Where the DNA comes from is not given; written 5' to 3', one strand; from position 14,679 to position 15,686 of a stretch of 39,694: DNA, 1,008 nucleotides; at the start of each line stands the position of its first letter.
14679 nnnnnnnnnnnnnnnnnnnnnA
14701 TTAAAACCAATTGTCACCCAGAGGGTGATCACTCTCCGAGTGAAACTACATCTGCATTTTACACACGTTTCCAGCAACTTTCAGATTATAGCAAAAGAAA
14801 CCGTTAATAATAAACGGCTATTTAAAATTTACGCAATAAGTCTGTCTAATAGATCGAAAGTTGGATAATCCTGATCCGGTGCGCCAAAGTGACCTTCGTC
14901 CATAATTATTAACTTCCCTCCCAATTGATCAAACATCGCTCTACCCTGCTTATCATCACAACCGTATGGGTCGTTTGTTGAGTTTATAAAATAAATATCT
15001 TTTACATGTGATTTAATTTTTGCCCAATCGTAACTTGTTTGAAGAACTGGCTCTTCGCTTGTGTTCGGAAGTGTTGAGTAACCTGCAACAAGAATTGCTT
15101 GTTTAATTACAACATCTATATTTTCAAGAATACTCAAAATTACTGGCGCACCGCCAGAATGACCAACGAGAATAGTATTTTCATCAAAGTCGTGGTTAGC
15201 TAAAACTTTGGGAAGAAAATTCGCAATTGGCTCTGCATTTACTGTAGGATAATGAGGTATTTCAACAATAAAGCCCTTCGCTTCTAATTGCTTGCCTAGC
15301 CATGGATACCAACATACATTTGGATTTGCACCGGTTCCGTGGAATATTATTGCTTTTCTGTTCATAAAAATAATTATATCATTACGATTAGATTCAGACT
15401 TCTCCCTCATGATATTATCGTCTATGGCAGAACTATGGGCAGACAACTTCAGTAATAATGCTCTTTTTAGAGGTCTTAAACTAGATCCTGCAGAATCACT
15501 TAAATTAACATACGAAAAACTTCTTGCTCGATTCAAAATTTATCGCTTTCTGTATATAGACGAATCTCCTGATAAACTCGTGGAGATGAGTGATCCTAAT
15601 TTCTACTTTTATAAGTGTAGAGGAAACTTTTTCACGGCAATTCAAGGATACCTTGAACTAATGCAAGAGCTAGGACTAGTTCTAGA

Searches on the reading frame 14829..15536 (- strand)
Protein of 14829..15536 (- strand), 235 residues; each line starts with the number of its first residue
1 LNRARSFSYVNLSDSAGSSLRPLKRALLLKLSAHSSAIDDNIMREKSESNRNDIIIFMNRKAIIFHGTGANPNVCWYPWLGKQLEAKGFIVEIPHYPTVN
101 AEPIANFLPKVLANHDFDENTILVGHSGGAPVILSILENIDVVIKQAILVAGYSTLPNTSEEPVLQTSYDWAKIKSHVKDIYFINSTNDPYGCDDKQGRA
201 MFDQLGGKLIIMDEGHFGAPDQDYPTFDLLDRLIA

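Call 4: search_protein_families(library=pfam, proteins=[window:14829-15536:-], max_evalue=0.1)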
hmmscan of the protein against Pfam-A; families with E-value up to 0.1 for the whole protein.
window:14829-15536:- (235 aa): 5 families
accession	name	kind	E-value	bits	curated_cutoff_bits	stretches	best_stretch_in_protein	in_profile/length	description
PF06821.19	Ser_hydrolase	-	2e-09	38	22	1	63-219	2-156/172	Serine hydrolase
PF12697.13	Abhydrolase_6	-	0.008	17.3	26.3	1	64-154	3-94/217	Alpha/beta hydrolase family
PF12695.13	Abhydrolase_5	-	0.015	15.5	27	1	64-155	3-92/164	Alpha/beta hydrolase family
PF00561.26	Abhydrolase_1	-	0.021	14.9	25.8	0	100-185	51-130/245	alpha/beta hydrolase fold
PF10230.15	LIDHydrolase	-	0.035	14.3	27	0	106-151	70-117/262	Lipid-droplet associated hydrolase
